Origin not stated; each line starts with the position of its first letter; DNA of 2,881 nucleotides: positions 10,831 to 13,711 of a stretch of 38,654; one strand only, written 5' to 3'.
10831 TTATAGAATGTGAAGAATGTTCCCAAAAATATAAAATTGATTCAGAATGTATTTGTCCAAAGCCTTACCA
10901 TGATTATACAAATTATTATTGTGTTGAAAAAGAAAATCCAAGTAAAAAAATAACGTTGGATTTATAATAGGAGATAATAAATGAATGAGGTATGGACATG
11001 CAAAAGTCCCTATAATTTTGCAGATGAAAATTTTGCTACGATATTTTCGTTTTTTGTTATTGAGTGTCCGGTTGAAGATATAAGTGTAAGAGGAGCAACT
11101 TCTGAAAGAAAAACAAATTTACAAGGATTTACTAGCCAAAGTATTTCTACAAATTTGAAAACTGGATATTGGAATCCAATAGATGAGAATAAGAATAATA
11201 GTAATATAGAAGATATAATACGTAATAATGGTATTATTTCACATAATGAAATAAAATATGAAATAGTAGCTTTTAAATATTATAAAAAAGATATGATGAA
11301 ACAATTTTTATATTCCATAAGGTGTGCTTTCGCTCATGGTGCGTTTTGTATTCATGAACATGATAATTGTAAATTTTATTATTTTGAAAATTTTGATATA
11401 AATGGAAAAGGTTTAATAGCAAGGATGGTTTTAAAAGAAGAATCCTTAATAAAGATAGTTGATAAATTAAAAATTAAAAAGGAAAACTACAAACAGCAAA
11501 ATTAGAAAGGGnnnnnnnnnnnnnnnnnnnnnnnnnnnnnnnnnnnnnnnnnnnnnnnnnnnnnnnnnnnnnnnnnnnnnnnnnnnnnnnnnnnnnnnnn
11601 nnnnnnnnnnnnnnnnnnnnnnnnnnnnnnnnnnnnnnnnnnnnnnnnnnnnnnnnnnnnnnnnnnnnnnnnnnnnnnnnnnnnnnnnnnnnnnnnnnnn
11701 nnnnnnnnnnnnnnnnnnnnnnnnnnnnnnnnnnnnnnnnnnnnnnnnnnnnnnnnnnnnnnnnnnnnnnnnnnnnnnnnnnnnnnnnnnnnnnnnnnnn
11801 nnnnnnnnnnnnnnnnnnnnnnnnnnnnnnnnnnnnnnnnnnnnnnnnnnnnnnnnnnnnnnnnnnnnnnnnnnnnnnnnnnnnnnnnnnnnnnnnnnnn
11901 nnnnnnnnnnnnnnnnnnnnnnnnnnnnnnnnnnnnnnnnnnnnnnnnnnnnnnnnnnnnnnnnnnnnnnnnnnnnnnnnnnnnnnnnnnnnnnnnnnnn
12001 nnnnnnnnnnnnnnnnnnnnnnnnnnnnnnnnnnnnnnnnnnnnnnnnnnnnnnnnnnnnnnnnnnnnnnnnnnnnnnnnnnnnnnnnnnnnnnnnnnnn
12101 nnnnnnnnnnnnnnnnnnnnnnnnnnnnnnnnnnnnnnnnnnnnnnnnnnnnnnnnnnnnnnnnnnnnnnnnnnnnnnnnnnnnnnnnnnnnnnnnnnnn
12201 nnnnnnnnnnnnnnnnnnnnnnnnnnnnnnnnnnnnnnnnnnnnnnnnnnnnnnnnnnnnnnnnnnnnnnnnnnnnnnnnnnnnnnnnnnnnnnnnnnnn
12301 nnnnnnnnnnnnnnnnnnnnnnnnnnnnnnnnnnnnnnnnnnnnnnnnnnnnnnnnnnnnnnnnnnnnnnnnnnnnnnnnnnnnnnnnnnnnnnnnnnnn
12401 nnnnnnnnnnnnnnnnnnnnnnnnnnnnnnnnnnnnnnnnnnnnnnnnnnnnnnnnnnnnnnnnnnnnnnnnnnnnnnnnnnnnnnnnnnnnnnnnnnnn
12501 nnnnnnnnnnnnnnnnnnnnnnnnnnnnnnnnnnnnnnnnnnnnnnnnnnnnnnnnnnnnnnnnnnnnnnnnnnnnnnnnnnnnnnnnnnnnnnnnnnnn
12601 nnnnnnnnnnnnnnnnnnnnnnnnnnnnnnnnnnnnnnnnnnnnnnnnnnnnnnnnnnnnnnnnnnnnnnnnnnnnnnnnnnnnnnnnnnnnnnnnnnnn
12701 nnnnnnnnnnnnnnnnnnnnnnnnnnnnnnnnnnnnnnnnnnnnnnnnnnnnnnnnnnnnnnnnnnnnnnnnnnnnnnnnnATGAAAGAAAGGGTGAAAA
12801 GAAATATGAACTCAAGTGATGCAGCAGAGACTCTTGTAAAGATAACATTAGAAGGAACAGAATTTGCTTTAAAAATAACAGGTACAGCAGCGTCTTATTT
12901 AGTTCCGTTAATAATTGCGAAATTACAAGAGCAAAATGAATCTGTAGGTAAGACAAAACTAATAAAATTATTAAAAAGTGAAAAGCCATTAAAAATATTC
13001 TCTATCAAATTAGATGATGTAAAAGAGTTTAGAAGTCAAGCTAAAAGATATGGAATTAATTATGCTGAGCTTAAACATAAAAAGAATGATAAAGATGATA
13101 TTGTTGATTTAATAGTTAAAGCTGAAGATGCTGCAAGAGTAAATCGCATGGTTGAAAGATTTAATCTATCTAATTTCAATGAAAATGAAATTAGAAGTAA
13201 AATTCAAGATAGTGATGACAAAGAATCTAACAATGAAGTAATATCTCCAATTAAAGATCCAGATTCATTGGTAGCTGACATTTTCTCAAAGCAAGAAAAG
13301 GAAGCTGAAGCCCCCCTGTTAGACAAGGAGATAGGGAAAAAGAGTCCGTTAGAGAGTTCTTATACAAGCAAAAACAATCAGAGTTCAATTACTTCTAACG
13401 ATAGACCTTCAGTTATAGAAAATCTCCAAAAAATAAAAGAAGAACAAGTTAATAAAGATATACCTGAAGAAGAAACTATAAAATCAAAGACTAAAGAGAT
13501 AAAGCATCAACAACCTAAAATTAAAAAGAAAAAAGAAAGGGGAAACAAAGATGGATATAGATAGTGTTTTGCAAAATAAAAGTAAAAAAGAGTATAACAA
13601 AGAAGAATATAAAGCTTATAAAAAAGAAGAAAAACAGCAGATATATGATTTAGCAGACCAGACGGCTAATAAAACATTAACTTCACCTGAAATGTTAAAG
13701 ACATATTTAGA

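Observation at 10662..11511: Two-gene Zn-ribbon + HEPN-like cassette with its own promoter wedged between mobC and the relaxase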

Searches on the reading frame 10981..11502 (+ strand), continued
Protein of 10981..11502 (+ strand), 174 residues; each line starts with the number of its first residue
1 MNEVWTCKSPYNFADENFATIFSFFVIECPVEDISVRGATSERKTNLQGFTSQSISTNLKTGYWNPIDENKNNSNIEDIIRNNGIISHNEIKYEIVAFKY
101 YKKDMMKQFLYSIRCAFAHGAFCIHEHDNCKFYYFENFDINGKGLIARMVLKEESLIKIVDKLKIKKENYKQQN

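Call 50: search_protein_families(library=pfam, alignment_id=A3, max_evalue=0.00001)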
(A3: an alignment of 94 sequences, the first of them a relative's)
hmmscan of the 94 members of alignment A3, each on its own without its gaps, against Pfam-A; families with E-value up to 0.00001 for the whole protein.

A. member 1, L008:341-751:+ (137 aa): 1 family
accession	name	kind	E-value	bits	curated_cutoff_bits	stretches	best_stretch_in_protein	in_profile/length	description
PF18692.7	DUF5640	-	2.1e-07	31.1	28.5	1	31-122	1-73/85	Family of unknown function (DUF5640)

B. families by the number of members that match (of 94 scanned): 94 families (the first 25 are shown)
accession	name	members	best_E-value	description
PF07669.17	Eco57I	6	2e-19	Eco57I restriction-modification methylase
PF01844.29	HNH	4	1.7e-16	HNH endonuclease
PF12773.13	DZR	4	2.7e-11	Double zinc ribbon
PF13306.12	LRR_5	3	6.6e-171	BspA type Leucine rich repeat region (6 copies)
PF02384.22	N6_Mtase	3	2.5e-70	N-6 DNA Methylase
PF13540.12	RCC1_2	3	5.7e-62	Regulator of chromosome condensation (RCC1) repeat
PF25390.1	WD40_RLD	3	5.3e-59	RCC1-like domain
PF13421.11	Band_7_1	3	9.2e-39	SPFH domain-Band 7 family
PF19789.6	DUF6273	3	1.3e-29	Domain of unknown function (DUF6273)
PF13855.12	LRR_8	3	1.6e-20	Leucine rich repeat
PF13676.11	TIR_2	3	1e-11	TIR domain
PF11867.13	T1RH-like_C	2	2.1e-95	Type I restriction enzyme HindI endonuclease subunit-like, C-terminal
PF18766.7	SWI2_SNF2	2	1.5e-77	SWI2/SNF2 ATPase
PF04313.20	HSDR_N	2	1.2e-40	Type I restriction enzyme R protein N terminus (HSDR_N)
PF00589.27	Phage_integrase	2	2.5e-35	Phage integrase family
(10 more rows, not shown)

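Call 51: search_protein_families(library=padloc, alignment_id=A3, max_evalue=0.00001)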
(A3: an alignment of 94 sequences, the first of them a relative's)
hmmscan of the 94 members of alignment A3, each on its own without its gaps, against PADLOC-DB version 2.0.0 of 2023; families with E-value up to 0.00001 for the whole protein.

A. member 1, L008:341-751:+ (137 aa): 0 families

B. families by the number of members that match (of 94 scanned): 340 families (the first 25 are shown)
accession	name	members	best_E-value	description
PDLC02521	PglX|PglXI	8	2.8e-267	PglX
PDLC03600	REase_MTase_IIG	7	8.2e-243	Type IIG restriction enzyme-methyltransferase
PDLC02523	PglX|PglXI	7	2.2e-78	PglX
PDLC02641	DrmMI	6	6.4e-156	DrmMI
PDLC02516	PglX|PglXI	6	8.2e-105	PglX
PDLC02527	PglX|PglXI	6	6e-87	PglX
PDLC02517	PglX|PglXI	6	3.1e-75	PglX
PDLC02518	PglX|PglXI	6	5.8e-70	PglX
PDLC02519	PglX|PglXI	6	1.9e-57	PglX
PDLC02528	PglX|PglXI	6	1.9e-55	PglX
PDLC02539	PglX|PglXI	6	2e-37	PglX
PDLC02532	PglX|PglXI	6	8.9e-31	PglX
PDLC02525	PglX|PglXI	5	1.3e-162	PglX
PDLC02522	PglX|PglXI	5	3.5e-160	PglX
PDLC04134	mad2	5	2.5e-43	mads_2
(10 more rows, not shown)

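Call 65: search_solved_structures(query=A2, max_evalue=10, show_alignments=2)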
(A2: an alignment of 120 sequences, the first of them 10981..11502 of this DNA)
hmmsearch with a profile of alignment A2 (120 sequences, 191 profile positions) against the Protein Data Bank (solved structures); distinct sequences matched with E-value up to 10: 1.
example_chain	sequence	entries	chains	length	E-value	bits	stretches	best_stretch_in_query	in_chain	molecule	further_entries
2k5c_A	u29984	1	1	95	1.2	12.1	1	12-71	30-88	uncharacterized protein PF0385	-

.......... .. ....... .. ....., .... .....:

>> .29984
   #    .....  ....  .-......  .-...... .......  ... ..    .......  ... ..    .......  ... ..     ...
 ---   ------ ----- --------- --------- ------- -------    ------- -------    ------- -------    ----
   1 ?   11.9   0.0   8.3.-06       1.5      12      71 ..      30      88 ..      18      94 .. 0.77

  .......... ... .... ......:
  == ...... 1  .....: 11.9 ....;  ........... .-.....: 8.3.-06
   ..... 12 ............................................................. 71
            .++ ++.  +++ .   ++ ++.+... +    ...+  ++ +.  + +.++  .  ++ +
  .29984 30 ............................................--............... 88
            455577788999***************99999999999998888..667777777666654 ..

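Call 78: search_protein_families(library=pfam, proteins=[L037:582-2909:+, L034:3839-4942:+, L029:5489-7288:+, L037:3462-5291:+, L037:5353-6066:+, L052:2422-4929:+, L059:5486-5872:-, L041:3505-5001:+, L051:2371-4779:+, L016:728-3883:+], max_evalue=0.0001)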
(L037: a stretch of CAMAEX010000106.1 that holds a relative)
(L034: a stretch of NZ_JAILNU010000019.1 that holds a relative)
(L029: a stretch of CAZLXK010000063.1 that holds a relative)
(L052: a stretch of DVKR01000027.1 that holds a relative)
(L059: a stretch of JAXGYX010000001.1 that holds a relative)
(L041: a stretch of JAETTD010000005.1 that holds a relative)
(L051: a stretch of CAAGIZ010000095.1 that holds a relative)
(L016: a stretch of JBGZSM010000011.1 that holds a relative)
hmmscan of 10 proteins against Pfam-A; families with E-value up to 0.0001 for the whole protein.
L037:582-2909:+ (776 aa): 6 families
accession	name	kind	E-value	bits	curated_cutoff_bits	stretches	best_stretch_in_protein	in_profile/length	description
PF13540.12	RCC1_2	-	3.7e-49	163.8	22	5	523-552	1-30/30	Regulator of chromosome condensation (RCC1) repeat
PF25390.1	WD40_RLD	-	1.4e-36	127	150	3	522-699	32-276/363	RCC1-like domain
PF13676.11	TIR_2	-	1.7e-09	38.6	28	1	158-280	1-109/122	TIR domain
PF07719.23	TPR_2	-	3.2e-07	30.4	27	0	43-71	3-31/34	Tetratricopeptide repeat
PF13176.12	TPR_7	-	1.7e-05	25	27.9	0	48-73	6-33/36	Tetratricopeptide repeat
PF00515.34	TPR_1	-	4.3e-05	23.6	27.8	0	45-69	5-29/34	Tetratricopeptide repeat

L034:3839-4942:+ (368 aa): 1 family
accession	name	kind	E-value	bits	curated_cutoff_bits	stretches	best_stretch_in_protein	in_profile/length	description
PF01420.25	Methylase_S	-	1.2e-34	120.4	22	2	3-164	8-166/168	Type I restriction modification DNA specificity domain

L029:5489-7288:+ (600 aa): 4 families
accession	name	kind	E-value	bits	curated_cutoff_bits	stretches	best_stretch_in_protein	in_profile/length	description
PF13306.12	LRR_5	-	6.6e-171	559.8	27.7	5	328-446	11-127/127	BspA type Leucine rich repeat region (6 copies)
PF13855.12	LRR_8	-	1.6e-20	73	27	1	360-404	11-56/61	Leucine rich repeat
PF05725.18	FNIP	-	1e-08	35.6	21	0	351-388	3-39/44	FNIP Repeat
PF10660.14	MitoNEET_N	-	3.9e-07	30.4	23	0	170-208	14-50/64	Iron-containing outer mitochondrial membrane protein N-terminus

L037:3462-5291:+ (610 aa): 3 families
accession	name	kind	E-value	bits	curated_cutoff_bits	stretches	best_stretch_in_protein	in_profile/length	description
PF13421.11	Band_7_1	-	5.2e-37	128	24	1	151-349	10-198/211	SPFH domain-Band 7 family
PF13248.11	Zn_ribbon_3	-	1.8e-10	40.3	27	0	588-607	5-25/26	zinc-ribbon domain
PF12773.13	DZR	-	3.9e-10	40.2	27.3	0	532-576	3-45/45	Double zinc ribbon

L037:5353-6066:+ (238 aa): 0 families

L052:2422-4929:+ (836 aa): 2 families
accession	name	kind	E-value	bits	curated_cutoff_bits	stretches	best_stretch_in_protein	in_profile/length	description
PF07669.17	Eco57I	-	5.4e-17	62.9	25.3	1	333-541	1-165/171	Eco57I restriction-modification methylase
PF20473.4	MmeI_Mtase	-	5.1e-08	32.9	27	1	290-364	19-94/259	MmeI, DNA-methyltransferase domain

L059:5486-5872:- (128 aa): 2 families
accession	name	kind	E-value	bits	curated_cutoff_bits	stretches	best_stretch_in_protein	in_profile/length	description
PF01844.29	HNH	-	1.7e-16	60.5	21.4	1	76-121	1-46/47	HNH endonuclease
PF14279.12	HNH_5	-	2.1e-08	34.4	27.5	1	76-121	1-45/56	HNH endonuclease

L041:3505-5001:+ (499 aa): 4 families
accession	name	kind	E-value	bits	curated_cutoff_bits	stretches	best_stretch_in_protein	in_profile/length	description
PF02384.22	N6_Mtase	-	3.9e-65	220.6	20.4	1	152-463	3-305/311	N-6 DNA Methylase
PF01170.24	UPF0020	-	4e-11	43.4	22.3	1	184-297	19-138/197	RMKL-like, methyltransferase domain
PF12161.14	HsdM_N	-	7.6e-10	40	24.5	1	6-138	1-134/135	HsdM N-terminal domain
PF07669.17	Eco57I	-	7.9e-08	33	25.3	1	268-370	69-171/171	Eco57I restriction-modification methylase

L051:2371-4779:+ (803 aa): 1 family
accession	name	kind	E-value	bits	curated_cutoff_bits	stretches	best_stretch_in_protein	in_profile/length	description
PF03781.23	FGE-sulfatase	-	1.2e-31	110.7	23.3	1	623-799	68-255/255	Sulfatase-modifying factor enzyme 1-like domain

L016:728-3883:+ (1052 aa): 6 families
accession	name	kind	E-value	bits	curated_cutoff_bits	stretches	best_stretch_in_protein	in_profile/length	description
PF11867.13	T1RH-like_C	-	2.1e-95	320.3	26.8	1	700-1015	12-327/329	Type I restriction enzyme HindI endonuclease subunit-like, C-terminal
PF18766.7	SWI2_SNF2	-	1.5e-77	260.6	26.7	1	261-503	1-215/221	SWI2/SNF2 ATPase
PF04313.20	HSDR_N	-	1.6e-40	139.5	25.1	1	5-203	2-197/198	Type I restriction enzyme R protein N terminus (HSDR_N)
PF04851.21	ResIII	-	4.5e-22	79.1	22.5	1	261-441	7-163/164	Type III restriction enzyme, res subunit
PF22679.2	T1R_D3-like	-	9.7e-20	72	27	1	596-671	79-156/158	Type I restriction enzyme subunit R domain 3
PF00270.35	DEAD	-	6.8e-07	29.6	26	1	290-396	23-131/167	DEAD/DEAH box helicase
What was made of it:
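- Neighbours of the family include PglX/type IIG in 8 of 94 immediate neighbours, HsdM, HsdS and HsdR, TIR-TPR-RCC1, SPFH-zinc-ribbon and HNH (calls 50, 51, 78). In chromosomes the gene lies inside restriction-modification operons, between hsdM/S and hsdR, which is where defence accessories sit, not anti-defence genes (call 78).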

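Call 99: search_solved_structures(query=L064:1058-1333:+, max_evalue=10, show_alignments=1)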
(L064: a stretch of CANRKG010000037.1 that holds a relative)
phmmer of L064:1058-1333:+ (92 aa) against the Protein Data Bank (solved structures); distinct sequences matched with E-value up to 10: 9.
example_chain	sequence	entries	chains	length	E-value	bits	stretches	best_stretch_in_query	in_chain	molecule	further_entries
6lx0_A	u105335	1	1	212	0.03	17.8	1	6-72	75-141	Membrane protein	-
6to6_A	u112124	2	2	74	0.083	16.4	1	51-82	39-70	MOR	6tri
4c46_A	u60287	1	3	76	0.35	14.4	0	48-76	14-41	GENERAL CONTROL PROTEIN GCN4, GENERAL CONTROL PROTEIN GCN4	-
7oaa_A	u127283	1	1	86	0.72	13.4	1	48-78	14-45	General control transcription factor GCN4,conserved hypothetical protein residues 311-335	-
5apz_A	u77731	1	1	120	0.92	13.1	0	52-76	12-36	GENERAL CONTROL PROTEIN GCN4, NOR1 TCAR0761, GENERAL CONTROL PROTEIN GCN4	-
7oac_A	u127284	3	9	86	0.93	13.1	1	48-76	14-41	General control transcription factor GCN4,conserved hypothetical protein residues 311-335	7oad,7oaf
7oah_A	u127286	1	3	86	1.5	12.4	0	48-73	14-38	General control transcription factor GCN4,conserved hypothetical protein residues 311-335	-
2dbh_A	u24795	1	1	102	1.7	12.2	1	36-69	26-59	Tumor necrosis factor receptor superfamily member 21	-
3wp8_A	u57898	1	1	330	3.5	11.2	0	53-81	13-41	Trimeric autotransporter adhesin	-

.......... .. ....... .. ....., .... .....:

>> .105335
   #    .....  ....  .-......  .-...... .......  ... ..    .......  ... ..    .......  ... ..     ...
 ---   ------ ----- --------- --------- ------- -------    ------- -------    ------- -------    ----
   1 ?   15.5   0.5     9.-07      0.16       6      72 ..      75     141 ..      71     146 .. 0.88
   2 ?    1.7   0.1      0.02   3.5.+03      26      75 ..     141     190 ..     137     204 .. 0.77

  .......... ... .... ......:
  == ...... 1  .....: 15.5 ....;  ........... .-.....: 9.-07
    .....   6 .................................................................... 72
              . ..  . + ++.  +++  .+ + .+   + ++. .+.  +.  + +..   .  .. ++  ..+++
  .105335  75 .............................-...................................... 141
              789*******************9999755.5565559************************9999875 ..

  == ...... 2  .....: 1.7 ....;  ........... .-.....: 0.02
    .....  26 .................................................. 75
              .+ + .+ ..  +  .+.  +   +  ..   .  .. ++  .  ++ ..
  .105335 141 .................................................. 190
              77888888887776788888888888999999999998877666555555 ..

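Call 100: search_solved_structures(query=L064:335-970:+, max_evalue=10)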
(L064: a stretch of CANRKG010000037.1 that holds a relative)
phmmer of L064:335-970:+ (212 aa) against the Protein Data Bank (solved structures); distinct sequences matched with E-value up to 10: 2.
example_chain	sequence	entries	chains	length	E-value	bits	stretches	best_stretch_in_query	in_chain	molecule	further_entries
3l4g_B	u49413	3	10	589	0.28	14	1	121-178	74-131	Phenylalanyl-tRNA synthetase beta chain | Phenylalanine--tRNA ligase beta subunit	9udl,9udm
9b3e_A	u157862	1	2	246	0.52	13.1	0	154-179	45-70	surface lipoprotein, PmSLP-1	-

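Call 102: list_cluster_members(proteins=[P0001, P0002, P0017, P0018, P0020, P0021, P0022, P0025, P0030, P0034])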
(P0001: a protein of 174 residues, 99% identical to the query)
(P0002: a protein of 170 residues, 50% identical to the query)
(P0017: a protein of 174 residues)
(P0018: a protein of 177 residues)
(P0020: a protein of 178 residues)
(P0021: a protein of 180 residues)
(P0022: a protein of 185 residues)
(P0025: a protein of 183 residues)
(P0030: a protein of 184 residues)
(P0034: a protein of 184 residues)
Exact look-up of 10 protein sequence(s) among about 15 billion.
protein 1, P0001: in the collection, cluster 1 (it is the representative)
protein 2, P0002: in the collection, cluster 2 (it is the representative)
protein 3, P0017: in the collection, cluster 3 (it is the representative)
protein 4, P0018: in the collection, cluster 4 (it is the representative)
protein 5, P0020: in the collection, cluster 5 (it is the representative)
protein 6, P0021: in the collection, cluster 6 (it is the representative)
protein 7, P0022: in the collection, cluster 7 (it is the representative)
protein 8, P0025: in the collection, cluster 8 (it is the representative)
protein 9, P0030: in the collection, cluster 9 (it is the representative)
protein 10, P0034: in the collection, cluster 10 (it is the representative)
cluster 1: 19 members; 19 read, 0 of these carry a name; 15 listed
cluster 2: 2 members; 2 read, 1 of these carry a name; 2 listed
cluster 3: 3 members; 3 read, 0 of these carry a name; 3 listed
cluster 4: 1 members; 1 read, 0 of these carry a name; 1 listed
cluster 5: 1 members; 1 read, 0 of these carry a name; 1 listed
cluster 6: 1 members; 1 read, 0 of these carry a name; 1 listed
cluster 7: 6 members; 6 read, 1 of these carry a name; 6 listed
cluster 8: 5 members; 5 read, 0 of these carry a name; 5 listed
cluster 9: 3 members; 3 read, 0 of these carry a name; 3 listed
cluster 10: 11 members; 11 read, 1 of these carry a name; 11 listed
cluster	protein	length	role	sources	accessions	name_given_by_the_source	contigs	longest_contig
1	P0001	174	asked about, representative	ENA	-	-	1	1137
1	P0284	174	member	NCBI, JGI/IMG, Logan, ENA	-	-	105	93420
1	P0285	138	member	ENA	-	-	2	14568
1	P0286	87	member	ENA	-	-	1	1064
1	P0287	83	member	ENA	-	-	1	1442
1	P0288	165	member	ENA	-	-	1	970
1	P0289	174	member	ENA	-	-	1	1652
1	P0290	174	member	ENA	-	-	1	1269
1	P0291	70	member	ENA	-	-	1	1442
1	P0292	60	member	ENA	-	-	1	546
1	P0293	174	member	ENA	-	-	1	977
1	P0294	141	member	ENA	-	-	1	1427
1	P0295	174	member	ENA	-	-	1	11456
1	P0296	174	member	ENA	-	-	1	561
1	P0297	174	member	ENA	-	-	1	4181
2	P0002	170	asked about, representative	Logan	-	-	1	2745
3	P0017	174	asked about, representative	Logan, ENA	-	-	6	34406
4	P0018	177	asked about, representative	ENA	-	-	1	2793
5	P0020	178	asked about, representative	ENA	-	-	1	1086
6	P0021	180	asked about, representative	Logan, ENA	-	-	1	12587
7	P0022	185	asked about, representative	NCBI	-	-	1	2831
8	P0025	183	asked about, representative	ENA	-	-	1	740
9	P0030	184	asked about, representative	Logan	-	-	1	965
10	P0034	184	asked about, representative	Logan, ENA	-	-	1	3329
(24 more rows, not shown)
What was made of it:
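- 10981..11505 (+): 174-aa HEPN-like protein, a distant pEK499_p136-type relative. Its own RBS is GGAG, 8 nt upstream. Public records name its relatives 'hypothetical protein' (call 102).
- Closest known: pEK499_p136 family of predicted HEPN nucleases. Different: Public records call its members 'hypothetical protein' (call 102).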

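Call 103: find_related_loci(query=A2, collection=viral_contigs, flank=3000)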
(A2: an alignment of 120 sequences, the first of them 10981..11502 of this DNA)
Query A2 (174 aa) in viral_contigs; peptide patterns used: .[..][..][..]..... (x = any residue, [..] = any of these).
34 stretches matched a pattern; 10 encode a relative of the query (tblastn E <= 1e-3); 10 distinct loci.
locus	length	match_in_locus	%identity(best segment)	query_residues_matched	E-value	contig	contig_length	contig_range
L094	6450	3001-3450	29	13-164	6e-14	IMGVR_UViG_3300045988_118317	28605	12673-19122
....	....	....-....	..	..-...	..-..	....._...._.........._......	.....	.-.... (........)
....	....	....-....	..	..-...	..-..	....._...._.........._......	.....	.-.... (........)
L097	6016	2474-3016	28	1-161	4e-8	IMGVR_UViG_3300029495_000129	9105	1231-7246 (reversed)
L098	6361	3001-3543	28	1-161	4e-8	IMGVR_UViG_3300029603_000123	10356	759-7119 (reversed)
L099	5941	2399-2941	28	1-161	4e-8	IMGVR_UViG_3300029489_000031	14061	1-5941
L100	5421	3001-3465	26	8-161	1e-6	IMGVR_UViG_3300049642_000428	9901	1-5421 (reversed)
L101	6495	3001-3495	25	2-161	5e-6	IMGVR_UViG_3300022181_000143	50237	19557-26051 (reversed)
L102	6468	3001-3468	23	15-161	2e-5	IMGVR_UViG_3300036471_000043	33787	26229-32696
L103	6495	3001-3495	24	8-163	3e-5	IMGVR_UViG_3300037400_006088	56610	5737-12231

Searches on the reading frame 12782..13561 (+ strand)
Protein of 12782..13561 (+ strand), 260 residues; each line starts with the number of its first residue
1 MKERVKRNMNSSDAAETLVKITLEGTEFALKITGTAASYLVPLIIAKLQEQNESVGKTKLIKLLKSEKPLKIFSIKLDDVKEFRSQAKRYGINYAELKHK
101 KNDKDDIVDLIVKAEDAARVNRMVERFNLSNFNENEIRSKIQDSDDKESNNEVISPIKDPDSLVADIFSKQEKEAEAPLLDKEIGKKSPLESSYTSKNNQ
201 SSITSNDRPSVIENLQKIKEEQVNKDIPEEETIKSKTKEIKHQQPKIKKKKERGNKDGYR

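Call 3: search_protein_families(library=pfam, proteins=[window:12782-13561:+], max_evalue=1)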
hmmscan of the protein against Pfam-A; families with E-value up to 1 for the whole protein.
window:12782-13561:+ (260 aa): 1 family
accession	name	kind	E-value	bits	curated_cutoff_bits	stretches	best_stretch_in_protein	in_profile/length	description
PF12687.12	DUF3801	-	2.2e-17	63.7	24.1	1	47-229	11-125/131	Protein of unknown function (DUF3801)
